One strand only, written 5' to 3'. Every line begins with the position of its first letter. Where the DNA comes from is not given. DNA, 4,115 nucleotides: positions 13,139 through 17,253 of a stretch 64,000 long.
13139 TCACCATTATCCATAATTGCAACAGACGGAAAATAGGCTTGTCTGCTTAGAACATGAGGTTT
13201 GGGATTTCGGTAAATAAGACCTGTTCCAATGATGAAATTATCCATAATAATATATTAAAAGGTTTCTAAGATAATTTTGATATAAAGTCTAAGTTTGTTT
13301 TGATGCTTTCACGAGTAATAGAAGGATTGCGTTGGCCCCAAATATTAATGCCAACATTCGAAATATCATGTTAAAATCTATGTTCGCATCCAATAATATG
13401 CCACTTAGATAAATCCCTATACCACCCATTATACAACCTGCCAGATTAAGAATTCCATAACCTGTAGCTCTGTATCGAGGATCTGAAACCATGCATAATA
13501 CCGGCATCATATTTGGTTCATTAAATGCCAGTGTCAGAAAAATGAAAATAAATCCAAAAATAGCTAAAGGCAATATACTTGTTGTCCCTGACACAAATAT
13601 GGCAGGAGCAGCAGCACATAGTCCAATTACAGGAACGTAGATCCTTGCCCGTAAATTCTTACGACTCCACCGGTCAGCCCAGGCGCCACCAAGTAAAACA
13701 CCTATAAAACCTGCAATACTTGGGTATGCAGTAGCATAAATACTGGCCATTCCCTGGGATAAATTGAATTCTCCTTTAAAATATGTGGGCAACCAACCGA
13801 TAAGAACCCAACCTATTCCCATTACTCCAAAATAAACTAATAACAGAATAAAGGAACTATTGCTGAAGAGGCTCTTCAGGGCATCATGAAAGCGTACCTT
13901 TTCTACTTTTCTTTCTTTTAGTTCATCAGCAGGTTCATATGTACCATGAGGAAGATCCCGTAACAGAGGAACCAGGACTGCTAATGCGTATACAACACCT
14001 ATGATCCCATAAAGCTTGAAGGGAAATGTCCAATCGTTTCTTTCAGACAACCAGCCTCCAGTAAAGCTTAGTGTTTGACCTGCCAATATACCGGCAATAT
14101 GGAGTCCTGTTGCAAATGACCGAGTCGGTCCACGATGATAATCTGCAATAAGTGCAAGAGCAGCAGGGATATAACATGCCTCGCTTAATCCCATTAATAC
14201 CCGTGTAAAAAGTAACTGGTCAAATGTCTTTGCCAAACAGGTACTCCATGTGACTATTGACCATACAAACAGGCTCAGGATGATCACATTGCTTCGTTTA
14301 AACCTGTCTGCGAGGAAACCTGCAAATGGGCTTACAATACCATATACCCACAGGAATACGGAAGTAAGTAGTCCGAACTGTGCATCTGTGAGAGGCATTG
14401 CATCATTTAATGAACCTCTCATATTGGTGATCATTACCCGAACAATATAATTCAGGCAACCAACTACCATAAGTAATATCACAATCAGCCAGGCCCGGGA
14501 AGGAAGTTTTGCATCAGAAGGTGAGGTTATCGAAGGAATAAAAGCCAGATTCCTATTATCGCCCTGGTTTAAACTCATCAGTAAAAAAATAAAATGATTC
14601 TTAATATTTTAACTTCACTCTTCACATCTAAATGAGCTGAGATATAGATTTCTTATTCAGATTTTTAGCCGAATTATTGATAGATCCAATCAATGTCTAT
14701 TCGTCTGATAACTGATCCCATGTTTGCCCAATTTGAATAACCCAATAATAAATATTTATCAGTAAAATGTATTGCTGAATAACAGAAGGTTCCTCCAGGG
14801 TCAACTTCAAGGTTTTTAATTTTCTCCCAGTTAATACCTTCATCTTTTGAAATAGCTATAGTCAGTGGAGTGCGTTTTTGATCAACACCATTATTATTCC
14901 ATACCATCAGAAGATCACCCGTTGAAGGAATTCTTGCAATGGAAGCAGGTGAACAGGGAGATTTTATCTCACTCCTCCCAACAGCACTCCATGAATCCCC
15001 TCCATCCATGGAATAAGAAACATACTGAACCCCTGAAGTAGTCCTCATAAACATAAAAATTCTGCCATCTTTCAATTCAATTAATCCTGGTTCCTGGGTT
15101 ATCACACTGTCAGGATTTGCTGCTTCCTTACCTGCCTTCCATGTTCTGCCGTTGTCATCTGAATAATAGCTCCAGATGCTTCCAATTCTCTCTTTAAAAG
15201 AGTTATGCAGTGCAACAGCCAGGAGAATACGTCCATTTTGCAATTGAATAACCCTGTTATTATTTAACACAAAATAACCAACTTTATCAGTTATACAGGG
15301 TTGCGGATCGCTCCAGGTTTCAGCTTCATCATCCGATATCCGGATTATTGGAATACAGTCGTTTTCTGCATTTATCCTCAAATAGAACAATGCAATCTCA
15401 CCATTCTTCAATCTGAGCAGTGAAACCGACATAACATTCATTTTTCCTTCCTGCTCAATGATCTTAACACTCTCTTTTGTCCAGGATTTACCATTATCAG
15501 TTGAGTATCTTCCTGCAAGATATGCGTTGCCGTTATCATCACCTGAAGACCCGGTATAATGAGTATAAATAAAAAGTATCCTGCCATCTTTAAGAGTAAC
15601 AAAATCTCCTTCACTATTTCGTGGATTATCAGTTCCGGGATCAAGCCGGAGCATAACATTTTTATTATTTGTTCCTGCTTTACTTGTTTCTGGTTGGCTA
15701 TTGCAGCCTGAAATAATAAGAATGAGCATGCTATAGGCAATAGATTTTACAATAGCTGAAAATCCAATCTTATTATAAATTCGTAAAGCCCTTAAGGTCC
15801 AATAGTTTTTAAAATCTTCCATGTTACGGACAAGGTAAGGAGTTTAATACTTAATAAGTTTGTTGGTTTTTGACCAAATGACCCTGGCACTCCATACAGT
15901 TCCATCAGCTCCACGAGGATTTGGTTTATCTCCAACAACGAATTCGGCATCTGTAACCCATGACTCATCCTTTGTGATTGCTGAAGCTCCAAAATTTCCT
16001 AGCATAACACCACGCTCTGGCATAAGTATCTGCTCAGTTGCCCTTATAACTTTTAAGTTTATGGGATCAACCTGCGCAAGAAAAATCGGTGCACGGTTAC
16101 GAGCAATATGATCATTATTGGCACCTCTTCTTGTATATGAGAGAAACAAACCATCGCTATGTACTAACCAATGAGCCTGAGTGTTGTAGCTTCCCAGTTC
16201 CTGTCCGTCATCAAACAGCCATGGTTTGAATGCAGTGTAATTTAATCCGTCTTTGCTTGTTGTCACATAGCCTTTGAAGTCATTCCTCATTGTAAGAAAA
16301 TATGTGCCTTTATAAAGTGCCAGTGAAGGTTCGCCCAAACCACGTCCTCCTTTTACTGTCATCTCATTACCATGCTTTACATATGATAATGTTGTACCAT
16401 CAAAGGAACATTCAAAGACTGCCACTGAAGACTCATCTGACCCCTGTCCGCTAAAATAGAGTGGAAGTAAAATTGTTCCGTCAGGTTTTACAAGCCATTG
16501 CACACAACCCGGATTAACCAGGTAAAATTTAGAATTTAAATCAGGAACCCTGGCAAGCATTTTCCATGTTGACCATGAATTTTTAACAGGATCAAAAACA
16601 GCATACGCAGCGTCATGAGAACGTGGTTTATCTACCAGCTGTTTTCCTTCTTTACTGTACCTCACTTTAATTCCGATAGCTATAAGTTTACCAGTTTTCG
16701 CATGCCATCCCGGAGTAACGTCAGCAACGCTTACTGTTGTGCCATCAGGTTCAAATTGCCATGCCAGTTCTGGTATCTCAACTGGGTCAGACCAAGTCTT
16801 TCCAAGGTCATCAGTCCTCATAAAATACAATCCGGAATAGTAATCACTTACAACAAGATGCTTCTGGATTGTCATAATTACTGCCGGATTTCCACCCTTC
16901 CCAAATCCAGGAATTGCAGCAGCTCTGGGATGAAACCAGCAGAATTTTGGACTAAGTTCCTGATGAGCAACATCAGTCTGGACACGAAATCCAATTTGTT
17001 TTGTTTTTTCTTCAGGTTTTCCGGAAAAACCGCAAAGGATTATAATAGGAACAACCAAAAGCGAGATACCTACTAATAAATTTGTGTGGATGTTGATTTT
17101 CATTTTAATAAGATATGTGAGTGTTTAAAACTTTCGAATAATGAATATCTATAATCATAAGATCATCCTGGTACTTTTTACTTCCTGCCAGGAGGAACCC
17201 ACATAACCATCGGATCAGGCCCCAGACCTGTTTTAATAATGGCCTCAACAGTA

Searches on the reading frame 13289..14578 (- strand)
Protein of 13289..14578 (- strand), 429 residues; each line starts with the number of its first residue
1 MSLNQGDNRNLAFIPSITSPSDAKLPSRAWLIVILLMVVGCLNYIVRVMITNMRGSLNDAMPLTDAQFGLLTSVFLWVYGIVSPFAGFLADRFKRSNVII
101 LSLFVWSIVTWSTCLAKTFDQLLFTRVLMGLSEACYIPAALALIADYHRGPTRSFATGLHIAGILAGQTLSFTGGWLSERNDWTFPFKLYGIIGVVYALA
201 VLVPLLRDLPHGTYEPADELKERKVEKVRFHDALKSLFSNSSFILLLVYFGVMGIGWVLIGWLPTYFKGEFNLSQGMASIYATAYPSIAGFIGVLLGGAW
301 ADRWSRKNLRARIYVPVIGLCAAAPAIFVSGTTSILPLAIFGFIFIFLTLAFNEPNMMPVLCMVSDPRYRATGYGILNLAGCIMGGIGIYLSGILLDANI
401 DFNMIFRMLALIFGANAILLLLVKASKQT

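Call 9: search_protein_families(library=pfam, proteins=[window:13289-14578:-], max_evalue=0.001)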
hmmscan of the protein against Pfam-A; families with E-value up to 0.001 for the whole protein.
window:13289-14578:- (429 aa): 2 families
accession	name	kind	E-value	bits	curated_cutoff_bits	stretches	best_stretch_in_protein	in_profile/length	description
PF07690.21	MFS_1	-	7.4e-53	180.1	33.4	2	36-388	5-346/347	Major Facilitator Superfamily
PF03137.26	OATP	-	1.6e-05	23.9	25.8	1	225-320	277-373/545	Organic Anion Transporter Polypeptide (OATP) family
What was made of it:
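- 13289..14578 (-): MFS transporter of the sugar-acid (D-galactonate) subfamily. MFS_1 E 7e-53 (call 9).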

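Call 32: search_protein_families(library=ncbifam, proteins=[window:13289-14578:-], max_evalue=0.001)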
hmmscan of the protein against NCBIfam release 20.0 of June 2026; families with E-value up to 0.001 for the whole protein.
window:13289-14578:- (429 aa): 38 families (the best 25 are shown)
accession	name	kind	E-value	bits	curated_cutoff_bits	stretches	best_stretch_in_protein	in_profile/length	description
TIGR00893.1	2A0114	subfamily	2.5e-35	122.2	395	1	39-422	2-397/399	D-galactonate transporter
TIGR00881.1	2A0104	subfamily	2.6e-23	82.7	407.75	1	42-387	6-361/379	phosphoglycerate transporter protein PgtP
TIGR00895.1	2A0115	subfamily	1.6e-20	73.4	418.55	2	23-202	9-189/398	aromatic acid/H+ symport family MFS transporter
NF008586.0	PRK11551.1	equivalog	9.4e-20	71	410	1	39-425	23-399/406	3-(3-hydroxy-phenyl)propionate transporter MhpT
TIGR00880.1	2_A_01_02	superfamily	1e-16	61.3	131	1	77-202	9-135/141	multidrug resistance protein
TIGR00886.1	2A0108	subfamily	7.2e-13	48.3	311.7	1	59-366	30-350/368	NarK family nitrate/nitrite MFS transporter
TIGR00711.1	efflux_EmrB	subfamily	1.5e-12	47.1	230.2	1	45-203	20-175/485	DHA2 family efflux MFS transporter permease subunit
NF006386.0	PRK08633.1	equivalog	3.8e-12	44.8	1221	1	41-345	23-329/1147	acyl-[ACP]--phospholipid O-acyltransferase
TIGR00883.1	2A0106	subfamily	1.3e-11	44.2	443.45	2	182-411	168-394/400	metabolite/H+ symporter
NF053517.1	HbztTptrPcaK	equivalog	6e-11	42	770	1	24-210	12-195/437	4-hydroxybenzoate transporter PcaK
NF053757.1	BclibactTpBcbE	equivalog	1.8e-10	40.3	600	1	51-252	22-231/394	bacillibactin exporter BcbE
NF033135.1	cmx_cmrA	equivalog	1.2e-09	37.7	400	1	50-325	22-285/374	Cmx/CmrA family chloramphenicol efflux MFS transporter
NF008654.0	PRK11652.1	equivalog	4e-09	35.8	479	1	31-338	12-308/397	multidrug efflux MFS transporter EmrD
NF000391.1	EmrB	exception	5.3e-09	35.2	925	1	66-202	46-183/501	multidrug efflux MFS transporter permease subunit EmrB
NF012174.0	tet_MFS_A_B_C_D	equivalog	4.1e-08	32.4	475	1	43-261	19-228/382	Tet(A)/Tet(B)/Tet(C) family tetracycline efflux MFS transporter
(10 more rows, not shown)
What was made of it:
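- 13289..14578 (-): Best NCBIfam hit is TIGR00893 (call 32).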

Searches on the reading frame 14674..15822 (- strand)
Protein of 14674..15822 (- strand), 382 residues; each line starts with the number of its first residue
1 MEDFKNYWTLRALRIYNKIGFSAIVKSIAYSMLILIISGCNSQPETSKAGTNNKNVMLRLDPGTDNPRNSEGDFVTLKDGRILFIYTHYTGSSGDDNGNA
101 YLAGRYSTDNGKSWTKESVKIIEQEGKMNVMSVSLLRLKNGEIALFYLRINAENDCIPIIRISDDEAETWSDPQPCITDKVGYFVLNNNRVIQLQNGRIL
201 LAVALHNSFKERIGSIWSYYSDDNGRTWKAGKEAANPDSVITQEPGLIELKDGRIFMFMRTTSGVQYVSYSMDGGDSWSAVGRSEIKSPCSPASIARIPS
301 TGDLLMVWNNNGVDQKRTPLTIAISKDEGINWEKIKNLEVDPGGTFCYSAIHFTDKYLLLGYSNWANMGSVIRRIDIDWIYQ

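Call 3: search_protein_families(library=pfam, proteins=[window:14674-15822:-], max_evalue=0.01)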
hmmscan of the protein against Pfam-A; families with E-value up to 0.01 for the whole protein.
window:14674-15822:- (382 aa): 9 families
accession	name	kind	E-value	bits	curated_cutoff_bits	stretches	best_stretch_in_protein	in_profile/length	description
PF13088.12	BNR_2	-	9.9e-35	120.7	31.4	1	136-352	57-268/277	BNR repeat-like domain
PF13859.12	BNR_3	-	4.4e-10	39.9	27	1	92-280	21-212/308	BNR repeat-like domain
PF02012.26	BNR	-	8.3e-10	37.6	27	0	219-229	1-11/12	BNR/Asp-box repeat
PF24316.1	Tli3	-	6e-09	36.7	27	0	150-234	19-105/129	T6SS Tli3 immunity protein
PF15902.12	Sortilin-Vps10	-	9.5e-07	28.4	33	1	162-283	5-114/446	Sortilin, neurotensin receptor 3,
PF21471.3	Reelin_subrepeat-B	-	1.2e-06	28.7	27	0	73-137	30-95/127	Reelin subrepeat B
PF03174.19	CHB_HEX_C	-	6.7e-06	26.4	23.6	0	105-137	38-70/76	Chitobiase/beta-hexosaminidase C-terminal domain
PF05452.16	Clavanin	-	0.00044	20.9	21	0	80-115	42-75/80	Clavanin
PF00251.26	Glyco_hydro_32N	-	0.0098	15.9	22.1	0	74-124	74-122/307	Glycosyl hydrolases family 32 N-terminal domain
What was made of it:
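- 14674..15822 (-): D2: dispersed family member with a lipobox. BNR_2 E 1e-34 (call 3).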

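Call 4: search_protein_families(library=ncbifam, proteins=[window:14674-15822:-], max_evalue=0.01)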
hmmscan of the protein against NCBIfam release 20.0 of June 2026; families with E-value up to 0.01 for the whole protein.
window:14674-15822:- (382 aa): 1 family
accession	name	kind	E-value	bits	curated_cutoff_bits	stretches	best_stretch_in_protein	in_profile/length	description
NF045728.1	glycosyl_F510_1955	equivalog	0.00011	21.5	175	0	253-337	105-175/246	F510_1955 family glycosylhydrolase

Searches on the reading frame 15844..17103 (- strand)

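Call 10: search_protein_families(library=pfam, proteins=[window:15844-17103:-], max_evalue=0.001)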
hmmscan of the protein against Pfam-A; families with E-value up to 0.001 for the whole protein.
window:15844-17103:- (419 aa): 1 family
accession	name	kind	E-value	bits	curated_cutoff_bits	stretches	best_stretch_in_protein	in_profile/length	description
PF13088.12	BNR_2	-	0.00082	19.2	31.4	0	178-316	92-228/277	BNR repeat-like domain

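Call 32: search_protein_families(library=ncbifam, proteins=[window:15844-17103:-], max_evalue=0.001)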
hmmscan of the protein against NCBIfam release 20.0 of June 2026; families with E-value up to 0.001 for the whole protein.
window:15844-17103:- (419 aa): 0 families
